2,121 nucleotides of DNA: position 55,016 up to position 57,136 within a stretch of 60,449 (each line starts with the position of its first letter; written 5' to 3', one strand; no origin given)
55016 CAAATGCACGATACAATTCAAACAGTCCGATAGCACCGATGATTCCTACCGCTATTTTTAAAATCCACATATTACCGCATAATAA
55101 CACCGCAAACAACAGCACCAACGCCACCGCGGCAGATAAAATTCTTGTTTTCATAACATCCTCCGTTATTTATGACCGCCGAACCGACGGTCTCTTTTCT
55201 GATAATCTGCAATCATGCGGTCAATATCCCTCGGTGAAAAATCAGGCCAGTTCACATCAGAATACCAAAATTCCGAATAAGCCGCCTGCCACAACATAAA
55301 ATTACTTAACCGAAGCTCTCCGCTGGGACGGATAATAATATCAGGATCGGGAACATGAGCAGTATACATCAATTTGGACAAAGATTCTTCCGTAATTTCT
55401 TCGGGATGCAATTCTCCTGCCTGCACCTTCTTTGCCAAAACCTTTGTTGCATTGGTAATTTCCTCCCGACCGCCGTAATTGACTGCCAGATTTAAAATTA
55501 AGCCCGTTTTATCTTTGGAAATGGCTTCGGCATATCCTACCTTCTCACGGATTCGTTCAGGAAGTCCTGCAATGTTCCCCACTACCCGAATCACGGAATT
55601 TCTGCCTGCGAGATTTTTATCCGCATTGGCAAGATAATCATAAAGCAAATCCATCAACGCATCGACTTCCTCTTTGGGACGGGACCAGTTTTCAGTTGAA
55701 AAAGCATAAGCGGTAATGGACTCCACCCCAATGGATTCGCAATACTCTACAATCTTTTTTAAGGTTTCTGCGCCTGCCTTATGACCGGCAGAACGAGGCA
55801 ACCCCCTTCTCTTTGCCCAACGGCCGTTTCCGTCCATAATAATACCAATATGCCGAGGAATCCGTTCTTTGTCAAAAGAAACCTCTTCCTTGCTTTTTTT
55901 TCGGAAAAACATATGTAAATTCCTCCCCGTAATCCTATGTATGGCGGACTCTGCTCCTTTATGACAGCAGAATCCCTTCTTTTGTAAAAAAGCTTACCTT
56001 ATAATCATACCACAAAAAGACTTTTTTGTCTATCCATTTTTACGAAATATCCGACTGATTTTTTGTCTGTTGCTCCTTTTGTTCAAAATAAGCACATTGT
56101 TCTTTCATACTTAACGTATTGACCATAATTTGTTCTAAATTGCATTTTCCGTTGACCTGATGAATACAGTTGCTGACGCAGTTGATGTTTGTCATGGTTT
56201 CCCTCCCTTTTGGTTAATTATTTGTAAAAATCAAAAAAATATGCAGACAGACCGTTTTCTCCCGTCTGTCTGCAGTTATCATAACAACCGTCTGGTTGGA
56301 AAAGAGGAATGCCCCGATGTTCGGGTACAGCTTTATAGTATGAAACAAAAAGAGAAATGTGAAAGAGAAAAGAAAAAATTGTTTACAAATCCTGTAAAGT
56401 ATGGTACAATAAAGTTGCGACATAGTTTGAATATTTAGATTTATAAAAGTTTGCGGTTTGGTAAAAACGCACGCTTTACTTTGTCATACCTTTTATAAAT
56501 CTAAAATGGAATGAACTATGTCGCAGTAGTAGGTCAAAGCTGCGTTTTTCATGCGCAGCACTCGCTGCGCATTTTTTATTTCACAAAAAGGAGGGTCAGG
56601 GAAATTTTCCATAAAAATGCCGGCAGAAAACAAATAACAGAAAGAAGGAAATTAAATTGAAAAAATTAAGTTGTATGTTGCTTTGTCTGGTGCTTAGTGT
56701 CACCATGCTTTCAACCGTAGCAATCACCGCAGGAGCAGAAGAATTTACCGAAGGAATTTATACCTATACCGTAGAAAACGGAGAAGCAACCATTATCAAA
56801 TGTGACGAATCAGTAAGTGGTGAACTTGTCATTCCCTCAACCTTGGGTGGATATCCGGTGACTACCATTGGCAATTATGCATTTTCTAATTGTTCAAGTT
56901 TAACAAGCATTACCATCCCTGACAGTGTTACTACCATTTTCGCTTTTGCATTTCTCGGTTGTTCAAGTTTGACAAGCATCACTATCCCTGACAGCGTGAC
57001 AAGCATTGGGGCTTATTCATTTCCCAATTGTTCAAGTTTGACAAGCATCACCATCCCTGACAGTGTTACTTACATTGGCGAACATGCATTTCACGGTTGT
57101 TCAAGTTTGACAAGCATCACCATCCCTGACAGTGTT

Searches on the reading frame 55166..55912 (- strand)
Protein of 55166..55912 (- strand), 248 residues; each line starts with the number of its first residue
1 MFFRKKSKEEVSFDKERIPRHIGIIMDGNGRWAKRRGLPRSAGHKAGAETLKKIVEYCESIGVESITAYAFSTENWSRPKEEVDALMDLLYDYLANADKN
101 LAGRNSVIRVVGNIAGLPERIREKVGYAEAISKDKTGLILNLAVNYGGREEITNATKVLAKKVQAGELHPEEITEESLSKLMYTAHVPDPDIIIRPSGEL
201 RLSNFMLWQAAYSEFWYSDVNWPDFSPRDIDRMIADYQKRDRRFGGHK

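Call 42: find_encoding_contigs(protein=window:55166-55912:-, flank=2000, max_places=4)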
Protein window:55166-55912:- (248 aa): 3 contigs read that carry it; 3 places shown.
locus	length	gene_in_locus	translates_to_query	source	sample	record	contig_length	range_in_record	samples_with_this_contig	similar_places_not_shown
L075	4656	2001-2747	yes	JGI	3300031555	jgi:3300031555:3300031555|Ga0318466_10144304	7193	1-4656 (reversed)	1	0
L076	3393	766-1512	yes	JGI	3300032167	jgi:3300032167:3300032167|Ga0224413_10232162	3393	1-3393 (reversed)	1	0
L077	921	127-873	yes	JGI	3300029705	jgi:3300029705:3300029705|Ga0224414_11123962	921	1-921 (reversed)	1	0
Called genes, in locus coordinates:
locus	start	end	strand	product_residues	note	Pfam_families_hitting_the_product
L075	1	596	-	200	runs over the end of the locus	PF13306:LRR_5, PF07833:Cu_amine_oxidN1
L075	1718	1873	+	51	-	-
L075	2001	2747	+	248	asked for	PF01255:Prenyltransf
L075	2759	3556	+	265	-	PF01148:CTP_transf_1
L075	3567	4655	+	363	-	?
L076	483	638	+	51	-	-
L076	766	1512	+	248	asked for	PF01255:Prenyltransf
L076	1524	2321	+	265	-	PF01148:CTP_transf_1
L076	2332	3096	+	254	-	PF02670:DXP_reductoisom, PF08436:DXP_redisom_C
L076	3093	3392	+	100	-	?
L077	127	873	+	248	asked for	PF01255:Prenyltransf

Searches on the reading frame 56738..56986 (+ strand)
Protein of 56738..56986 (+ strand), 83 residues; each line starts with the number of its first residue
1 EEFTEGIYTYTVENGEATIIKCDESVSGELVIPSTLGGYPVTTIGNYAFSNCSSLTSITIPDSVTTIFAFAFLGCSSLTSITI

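Call 50: find_related_loci(query=window:56738-56986:+, collection=metagenome_contigs, flank=2500)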
Query window:56738-56986:+ (83 aa) in metagenome_contigs; peptide patterns used: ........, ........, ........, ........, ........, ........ (x = any residue, [..] = any of these).
600 stretches matched a pattern (row limit reached: there are more); 578 encode a relative of the query (tblastn E <= 1e-3); the best 80 are kept; 80 distinct loci.
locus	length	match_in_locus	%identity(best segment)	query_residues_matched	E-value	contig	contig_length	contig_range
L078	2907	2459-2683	63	9-83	1e-26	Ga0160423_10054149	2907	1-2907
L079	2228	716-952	65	5-83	1e-26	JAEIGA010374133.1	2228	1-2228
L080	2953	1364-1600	61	5-83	3e-26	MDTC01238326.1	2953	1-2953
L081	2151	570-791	64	10-83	7e-26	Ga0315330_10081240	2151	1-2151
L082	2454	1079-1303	63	9-83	2e-25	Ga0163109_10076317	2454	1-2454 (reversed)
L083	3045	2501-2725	64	9-83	8e-25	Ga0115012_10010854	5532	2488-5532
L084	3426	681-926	62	2-83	8e-25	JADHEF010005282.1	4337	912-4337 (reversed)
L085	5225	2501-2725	61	9-83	8e-25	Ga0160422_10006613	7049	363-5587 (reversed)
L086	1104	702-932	60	7-83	7e-25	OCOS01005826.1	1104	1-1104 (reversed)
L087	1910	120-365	61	4-83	2e-24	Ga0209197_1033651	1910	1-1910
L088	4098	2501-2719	59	9-81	4e-24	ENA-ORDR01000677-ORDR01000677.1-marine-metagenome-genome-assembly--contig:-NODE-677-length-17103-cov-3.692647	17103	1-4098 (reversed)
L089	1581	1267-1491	60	9-83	2e-23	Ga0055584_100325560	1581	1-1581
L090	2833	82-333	56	1-83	3e-23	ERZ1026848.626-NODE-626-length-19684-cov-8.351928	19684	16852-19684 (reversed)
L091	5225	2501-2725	57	9-83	5e-23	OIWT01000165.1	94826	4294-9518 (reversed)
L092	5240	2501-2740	58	4-83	8e-23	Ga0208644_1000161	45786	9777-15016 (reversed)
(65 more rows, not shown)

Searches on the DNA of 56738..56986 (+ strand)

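Call 58: search_rna_families(sources=[L041, L017, L012, L059, L155, L021, L011, L001, L063, L073, L052, L004, L044, L009, L067], threshold=gathering)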
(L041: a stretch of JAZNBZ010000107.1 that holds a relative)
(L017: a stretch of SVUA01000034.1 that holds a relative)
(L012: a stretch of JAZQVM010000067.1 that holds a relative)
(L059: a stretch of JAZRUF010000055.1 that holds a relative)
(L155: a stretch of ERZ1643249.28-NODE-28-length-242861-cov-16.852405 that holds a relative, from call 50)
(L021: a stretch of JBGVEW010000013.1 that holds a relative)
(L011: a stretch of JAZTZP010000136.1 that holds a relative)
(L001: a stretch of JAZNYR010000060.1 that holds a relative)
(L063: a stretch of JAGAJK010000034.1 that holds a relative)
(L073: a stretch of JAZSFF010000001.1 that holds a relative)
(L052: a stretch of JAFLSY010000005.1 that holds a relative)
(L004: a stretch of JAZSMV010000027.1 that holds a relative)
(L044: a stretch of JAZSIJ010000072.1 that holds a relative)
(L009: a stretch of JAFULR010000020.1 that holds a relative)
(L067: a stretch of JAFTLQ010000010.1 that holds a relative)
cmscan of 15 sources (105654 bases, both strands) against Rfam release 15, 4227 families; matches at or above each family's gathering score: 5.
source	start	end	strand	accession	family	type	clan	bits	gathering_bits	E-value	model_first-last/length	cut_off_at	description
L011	840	911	+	RF00005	tRNA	Gene; tRNA;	CL00001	68.5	29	1.3e-12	1-71/71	no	tRNA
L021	1566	1652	-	RF00162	SAM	Cis-reg; riboswitch;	CL00012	64.7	44.4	1.5e-12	1-108/108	no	SAM riboswitch aptamer (S box leader)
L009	3791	3863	+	RF00005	tRNA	Gene; tRNA;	CL00001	57.9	29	1.1e-09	1-71/71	no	tRNA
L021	1782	1865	+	RF00005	tRNA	Gene; tRNA;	CL00001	49.9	29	1.8e-07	1-71/71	no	tRNA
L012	4631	4720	+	RF00005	tRNA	Gene; tRNA;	CL00001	42.6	29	1.7e-05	1-71/71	no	tRNA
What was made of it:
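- On Any curated Rfam 15 family: Nothing falls on the leader in 15 typical loci (call 58).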
